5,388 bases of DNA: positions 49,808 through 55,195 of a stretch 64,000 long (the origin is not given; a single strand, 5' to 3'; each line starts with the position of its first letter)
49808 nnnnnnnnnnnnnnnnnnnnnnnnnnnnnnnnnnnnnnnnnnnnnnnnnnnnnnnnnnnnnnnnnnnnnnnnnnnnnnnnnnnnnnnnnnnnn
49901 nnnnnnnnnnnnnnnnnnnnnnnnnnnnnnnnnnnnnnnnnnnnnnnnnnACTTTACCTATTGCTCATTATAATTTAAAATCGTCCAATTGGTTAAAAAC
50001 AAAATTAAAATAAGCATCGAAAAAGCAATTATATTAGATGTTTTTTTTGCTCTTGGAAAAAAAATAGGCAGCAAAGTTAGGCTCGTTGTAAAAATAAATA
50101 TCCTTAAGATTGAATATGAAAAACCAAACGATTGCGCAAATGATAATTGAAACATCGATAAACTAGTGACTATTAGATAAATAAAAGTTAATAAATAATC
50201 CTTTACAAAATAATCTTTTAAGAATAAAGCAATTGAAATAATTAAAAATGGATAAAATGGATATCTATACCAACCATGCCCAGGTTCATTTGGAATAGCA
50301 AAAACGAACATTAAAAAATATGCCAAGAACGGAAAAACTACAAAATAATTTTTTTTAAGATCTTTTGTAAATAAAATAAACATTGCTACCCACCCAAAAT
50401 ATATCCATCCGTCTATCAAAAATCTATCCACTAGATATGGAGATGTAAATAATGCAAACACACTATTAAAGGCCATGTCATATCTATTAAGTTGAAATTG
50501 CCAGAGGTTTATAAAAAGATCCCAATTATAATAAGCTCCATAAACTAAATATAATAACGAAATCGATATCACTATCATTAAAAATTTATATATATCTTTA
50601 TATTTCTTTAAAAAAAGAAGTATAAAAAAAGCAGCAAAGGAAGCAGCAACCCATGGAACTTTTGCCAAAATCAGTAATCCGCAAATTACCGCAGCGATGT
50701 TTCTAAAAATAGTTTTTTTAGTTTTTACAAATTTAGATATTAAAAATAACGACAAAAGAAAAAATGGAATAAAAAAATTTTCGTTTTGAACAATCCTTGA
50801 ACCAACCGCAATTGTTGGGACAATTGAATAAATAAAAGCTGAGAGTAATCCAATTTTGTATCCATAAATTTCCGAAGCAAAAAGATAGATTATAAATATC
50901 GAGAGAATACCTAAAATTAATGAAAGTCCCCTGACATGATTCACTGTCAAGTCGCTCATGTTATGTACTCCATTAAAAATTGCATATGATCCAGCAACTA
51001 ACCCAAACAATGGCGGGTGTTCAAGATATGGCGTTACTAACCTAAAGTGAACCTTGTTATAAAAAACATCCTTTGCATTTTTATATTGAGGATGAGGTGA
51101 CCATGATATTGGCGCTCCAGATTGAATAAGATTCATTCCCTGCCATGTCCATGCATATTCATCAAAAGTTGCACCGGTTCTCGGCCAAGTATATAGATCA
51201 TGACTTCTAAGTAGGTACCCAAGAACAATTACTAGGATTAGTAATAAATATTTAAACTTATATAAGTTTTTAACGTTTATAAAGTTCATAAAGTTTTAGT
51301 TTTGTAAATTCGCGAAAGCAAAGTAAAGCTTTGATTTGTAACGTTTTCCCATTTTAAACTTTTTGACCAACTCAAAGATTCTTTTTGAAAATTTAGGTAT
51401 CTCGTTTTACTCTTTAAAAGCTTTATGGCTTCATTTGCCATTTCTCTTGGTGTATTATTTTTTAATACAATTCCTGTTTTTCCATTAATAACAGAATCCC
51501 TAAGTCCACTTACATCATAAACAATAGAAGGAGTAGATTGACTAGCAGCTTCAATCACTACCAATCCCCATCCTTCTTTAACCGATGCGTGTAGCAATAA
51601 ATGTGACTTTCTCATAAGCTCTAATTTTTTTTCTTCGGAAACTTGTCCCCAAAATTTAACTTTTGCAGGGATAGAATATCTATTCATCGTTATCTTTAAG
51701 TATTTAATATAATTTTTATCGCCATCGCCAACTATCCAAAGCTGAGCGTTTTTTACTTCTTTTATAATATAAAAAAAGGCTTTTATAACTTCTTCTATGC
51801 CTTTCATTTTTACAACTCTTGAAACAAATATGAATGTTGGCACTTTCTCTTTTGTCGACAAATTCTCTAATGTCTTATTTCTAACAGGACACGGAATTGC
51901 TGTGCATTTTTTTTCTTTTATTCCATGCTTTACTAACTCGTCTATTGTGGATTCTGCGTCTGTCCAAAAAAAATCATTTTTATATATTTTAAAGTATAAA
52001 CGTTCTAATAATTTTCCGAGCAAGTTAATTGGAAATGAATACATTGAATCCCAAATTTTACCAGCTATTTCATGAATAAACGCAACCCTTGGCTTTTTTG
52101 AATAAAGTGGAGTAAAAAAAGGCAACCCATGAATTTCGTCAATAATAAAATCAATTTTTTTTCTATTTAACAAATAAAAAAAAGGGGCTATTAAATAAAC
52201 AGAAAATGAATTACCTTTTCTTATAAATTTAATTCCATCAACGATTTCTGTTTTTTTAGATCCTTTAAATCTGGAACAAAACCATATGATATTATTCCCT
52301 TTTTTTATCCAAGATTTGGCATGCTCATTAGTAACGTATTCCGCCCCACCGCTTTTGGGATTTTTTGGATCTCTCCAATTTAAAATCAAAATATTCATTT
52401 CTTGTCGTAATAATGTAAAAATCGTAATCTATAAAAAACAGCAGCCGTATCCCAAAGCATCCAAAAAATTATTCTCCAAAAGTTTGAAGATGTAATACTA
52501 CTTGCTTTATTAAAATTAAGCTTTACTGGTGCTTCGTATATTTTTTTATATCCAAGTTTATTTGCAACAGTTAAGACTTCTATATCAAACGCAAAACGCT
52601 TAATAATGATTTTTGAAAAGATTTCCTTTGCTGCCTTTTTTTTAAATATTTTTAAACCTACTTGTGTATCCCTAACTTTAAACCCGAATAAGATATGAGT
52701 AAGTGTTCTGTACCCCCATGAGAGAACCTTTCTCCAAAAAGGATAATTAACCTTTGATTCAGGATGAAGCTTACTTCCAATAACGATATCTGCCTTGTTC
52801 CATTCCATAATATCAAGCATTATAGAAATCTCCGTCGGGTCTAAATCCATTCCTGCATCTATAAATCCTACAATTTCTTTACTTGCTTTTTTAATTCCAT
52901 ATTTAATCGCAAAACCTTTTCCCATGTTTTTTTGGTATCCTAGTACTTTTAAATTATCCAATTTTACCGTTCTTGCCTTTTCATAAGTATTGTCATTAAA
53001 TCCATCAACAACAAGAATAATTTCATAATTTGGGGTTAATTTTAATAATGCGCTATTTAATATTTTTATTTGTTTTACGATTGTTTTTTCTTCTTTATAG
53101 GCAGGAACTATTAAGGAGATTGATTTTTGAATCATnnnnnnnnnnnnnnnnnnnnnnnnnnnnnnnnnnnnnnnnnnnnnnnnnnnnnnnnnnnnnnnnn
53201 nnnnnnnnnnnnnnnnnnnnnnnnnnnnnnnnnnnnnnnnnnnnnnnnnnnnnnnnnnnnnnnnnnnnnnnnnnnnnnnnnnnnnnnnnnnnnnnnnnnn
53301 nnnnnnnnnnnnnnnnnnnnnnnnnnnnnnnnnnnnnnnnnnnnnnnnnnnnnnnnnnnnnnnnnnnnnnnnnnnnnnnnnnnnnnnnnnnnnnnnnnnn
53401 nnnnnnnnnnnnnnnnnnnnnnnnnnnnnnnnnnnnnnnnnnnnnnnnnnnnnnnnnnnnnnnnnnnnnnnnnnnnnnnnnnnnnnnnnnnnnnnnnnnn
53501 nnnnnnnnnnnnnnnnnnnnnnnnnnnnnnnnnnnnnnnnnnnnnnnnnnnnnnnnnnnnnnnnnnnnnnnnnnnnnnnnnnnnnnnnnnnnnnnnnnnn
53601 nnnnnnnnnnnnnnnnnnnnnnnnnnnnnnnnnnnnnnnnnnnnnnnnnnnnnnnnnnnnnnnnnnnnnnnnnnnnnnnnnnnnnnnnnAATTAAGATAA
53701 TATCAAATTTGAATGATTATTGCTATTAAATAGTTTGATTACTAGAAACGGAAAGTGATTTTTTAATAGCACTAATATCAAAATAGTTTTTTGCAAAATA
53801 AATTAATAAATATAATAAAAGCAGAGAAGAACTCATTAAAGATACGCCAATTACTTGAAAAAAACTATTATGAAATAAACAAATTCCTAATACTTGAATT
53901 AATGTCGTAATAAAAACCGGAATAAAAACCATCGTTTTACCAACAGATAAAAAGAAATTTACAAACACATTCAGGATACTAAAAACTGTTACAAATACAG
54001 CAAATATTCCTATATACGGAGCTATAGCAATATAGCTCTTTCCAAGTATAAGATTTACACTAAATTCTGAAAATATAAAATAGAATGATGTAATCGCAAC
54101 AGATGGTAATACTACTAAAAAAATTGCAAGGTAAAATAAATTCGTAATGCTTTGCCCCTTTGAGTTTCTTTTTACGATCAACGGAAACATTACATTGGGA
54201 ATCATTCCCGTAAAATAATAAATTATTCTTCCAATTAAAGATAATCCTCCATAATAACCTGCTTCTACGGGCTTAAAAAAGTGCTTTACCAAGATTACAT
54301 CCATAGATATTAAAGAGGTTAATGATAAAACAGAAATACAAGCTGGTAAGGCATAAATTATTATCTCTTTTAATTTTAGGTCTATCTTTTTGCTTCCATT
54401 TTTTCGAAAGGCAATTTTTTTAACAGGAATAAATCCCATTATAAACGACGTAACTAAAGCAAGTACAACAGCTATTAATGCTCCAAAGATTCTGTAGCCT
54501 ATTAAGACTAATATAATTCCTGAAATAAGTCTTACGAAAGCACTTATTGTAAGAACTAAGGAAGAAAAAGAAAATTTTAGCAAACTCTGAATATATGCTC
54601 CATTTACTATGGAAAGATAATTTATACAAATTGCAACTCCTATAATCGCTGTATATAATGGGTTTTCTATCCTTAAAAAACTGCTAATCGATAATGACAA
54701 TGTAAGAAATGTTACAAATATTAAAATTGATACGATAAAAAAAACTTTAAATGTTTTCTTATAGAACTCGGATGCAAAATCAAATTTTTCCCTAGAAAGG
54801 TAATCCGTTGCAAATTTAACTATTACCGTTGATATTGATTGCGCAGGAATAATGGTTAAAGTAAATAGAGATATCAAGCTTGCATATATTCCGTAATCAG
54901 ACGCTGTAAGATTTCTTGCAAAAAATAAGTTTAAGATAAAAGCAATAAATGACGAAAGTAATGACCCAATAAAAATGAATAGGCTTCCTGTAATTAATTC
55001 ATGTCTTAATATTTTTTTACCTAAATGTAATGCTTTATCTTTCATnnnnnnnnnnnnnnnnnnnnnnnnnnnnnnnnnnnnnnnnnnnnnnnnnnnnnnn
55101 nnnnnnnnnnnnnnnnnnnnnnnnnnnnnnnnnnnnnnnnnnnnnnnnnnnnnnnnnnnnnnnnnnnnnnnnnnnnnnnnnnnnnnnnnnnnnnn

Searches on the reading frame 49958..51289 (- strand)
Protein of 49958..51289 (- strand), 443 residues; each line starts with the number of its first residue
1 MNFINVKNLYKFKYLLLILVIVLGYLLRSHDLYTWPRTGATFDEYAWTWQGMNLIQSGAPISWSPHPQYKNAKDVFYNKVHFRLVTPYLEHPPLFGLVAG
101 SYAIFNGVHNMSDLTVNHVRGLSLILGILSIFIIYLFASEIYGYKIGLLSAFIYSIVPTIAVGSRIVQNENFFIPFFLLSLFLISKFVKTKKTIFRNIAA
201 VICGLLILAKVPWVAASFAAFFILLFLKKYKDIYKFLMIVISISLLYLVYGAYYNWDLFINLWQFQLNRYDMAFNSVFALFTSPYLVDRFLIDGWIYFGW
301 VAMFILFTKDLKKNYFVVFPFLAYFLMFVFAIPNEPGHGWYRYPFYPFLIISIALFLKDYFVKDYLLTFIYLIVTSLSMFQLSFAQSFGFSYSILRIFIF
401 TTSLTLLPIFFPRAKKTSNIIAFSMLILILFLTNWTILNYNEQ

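Call 42: search_protein_families(library=pfam, proteins=[window:49958-51289:-], max_evalue=0.001)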
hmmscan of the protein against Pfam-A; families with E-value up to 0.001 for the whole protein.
window:49958-51289:- (443 aa): 1 family
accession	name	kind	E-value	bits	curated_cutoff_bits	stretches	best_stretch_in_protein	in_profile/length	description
PF13231.12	PMT_2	-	2.9e-12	47.5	26.1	1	115-246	20-154/160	Dolichyl-phosphate-mannose-protein mannosyltransferase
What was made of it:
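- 49958..51289 (-): Further GT-C (PMT_2), 443 aa. PF13231 at 2.9e-12 (call 42).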

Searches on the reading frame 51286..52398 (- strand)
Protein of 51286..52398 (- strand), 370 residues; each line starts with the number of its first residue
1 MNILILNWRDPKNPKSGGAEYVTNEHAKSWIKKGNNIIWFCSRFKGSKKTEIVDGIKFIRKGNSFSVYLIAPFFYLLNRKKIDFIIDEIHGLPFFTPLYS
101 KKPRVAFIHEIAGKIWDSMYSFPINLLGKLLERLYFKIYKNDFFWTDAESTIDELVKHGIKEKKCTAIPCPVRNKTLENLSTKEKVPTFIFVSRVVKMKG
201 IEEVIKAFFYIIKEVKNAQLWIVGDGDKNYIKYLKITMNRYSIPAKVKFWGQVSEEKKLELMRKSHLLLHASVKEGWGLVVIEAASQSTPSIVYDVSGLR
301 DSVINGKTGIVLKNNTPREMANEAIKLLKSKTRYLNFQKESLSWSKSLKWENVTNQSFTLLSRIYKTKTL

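Call 3: search_protein_families(library=pfam, proteins=[window:51286-52398:-], max_evalue=0.01)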
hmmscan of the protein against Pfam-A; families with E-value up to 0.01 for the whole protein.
window:51286-52398:- (370 aa): 4 families
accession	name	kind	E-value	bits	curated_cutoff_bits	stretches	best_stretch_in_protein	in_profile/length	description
PF00534.26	Glycos_transf_1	-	3.4e-33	115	26.4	1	177-340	6-168/172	Glycosyl transferases group 1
PF13692.12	Glyco_trans_1_4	-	3.3e-25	89.5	27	1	187-329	2-141/142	Glycosyl transferases group 1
PF20706.3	GT4-conflict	-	1.8e-08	34.2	26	1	178-301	189-318/385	Family 4 Glycosyltransferase in conflict systems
PF13439.12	Glyco_transf_4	-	1.5e-07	32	28.5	1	17-172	2-166/170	Glycosyltransferase Family 4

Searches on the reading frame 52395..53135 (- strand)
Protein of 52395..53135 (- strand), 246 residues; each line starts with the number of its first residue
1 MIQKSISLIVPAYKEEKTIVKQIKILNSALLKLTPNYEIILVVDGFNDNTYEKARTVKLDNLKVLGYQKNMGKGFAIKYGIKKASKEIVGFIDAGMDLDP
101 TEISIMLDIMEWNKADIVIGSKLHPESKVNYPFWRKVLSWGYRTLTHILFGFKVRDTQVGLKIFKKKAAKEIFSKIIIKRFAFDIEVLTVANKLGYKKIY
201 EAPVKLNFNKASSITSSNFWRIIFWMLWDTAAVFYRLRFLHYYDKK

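Call 3: search_protein_families(library=pfam, proteins=[window:52395-53135:-], max_evalue=0.01)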
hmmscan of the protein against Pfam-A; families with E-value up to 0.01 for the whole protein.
window:52395-53135:- (246 aa): 3 families
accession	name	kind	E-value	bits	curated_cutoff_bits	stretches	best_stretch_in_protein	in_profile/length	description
PF00535.33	Glycos_transf_2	-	1.8e-20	74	23.3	1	7-173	1-168/168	Glycosyl transferase family 2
PF13641.12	Glyco_tranf_2_3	-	8.8e-06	26.3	27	1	6-118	3-119/230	Glycosyltransferase like family 2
PF10111.15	Glyco_tranf_2_2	-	5.8e-05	23.1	27.3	1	7-110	1-106/276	Glycosyltransferase like family 2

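Call 11: search_solved_structures(query=window:52395-53135:-, max_evalue=0.01)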
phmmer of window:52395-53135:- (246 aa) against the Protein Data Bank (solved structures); distinct sequences matched with E-value up to 0.01: 14.
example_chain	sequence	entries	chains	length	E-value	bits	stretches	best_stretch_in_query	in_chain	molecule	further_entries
5mlz_A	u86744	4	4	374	1.3e-15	61.3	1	5-208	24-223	Dolichol monophosphate mannose synthase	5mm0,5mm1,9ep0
5eke_A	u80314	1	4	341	1.2e-06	32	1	6-121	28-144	Uncharacterized glycosyltransferase sll0501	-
5ekp_C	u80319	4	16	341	1.2e-06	31.9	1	6-121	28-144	Uncharacterized glycosyltransferase sll0501 | Glycosyltransferase sll0501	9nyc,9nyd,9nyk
9nye_A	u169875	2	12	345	1.3e-06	31.8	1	6-121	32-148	Glycosyltransferase sll0501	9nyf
5hea_A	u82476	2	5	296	1.5e-06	31.6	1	6-96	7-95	Putative glycosyltransferase (GalT1)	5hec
2z87_A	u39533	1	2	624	1.7e-06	31.4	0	4-123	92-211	Chondroitin synthase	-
2z86_A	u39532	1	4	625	1.7e-06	31.4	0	4-123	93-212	Chondroitin synthase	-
9hwj_A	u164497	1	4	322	2.9e-06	30.6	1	4-106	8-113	Undecaprenyl-phosphate 4-deoxy-4-formamido-L-arabinose transferase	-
8vh7_A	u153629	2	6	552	1.3e-05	28.6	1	25-127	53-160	Heparosan synthase B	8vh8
8viw_A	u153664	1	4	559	1.3e-05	28.5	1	25-127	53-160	Heparosan synthase B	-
6p61_A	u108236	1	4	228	4.2e-05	26.9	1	5-114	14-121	Glycosyltransferase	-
9bhc_C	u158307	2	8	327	6.8e-05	26.2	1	4-106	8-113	Undecaprenyl-phosphate 4-deoxy-4-formamido-L-arabinose transferase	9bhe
8vxh_A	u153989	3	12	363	8.5e-05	25.9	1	4-106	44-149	Undecaprenyl-phosphate 4-deoxy-4-formamido-L-arabinose transferase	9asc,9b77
3bcv_A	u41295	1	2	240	0.00021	24.6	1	5-116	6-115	Putative glycosyltransferase protein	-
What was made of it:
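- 52395..53135 (-): DPM1-type GT2. The likely polyprenyl-phosphate hexose synthase of the cluster. Top PDB hit DPMS 5mlz, 1.3e-15 over aa 5-208, followed by GtrB and ArnC (call 11).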

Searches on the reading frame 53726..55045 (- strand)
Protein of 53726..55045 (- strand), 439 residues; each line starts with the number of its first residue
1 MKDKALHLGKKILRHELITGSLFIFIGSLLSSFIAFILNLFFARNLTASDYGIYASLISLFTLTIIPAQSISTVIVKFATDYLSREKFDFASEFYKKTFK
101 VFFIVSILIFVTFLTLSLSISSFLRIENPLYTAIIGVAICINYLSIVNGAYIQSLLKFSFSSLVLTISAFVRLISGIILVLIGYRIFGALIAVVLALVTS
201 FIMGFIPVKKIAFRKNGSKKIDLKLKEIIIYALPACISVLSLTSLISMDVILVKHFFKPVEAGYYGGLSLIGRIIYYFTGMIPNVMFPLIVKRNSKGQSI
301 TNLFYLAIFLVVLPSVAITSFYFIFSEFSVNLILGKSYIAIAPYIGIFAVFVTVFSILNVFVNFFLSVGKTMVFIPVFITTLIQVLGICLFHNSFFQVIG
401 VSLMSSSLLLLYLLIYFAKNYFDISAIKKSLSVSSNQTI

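Call 3: search_protein_families(library=pfam, proteins=[window:53726-55045:-], max_evalue=0.01)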
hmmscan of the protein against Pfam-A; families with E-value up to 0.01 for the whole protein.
window:53726-55045:- (439 aa): 2 families
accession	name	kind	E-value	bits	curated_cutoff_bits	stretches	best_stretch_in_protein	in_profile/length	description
PF13440.11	Polysacc_synt_3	-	2.1e-13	50.6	23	1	42-342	2-292/293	Polysaccharide biosynthesis protein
PF01943.22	Polysacc_synt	-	1.9e-10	41.1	28.2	1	19-292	3-272/274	Polysaccharide biosynthesis protein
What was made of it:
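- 53726..55045 (-): MOP-family (Wzx-like) polysaccharide flippase. PF13440 and PF01943 (call 3).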
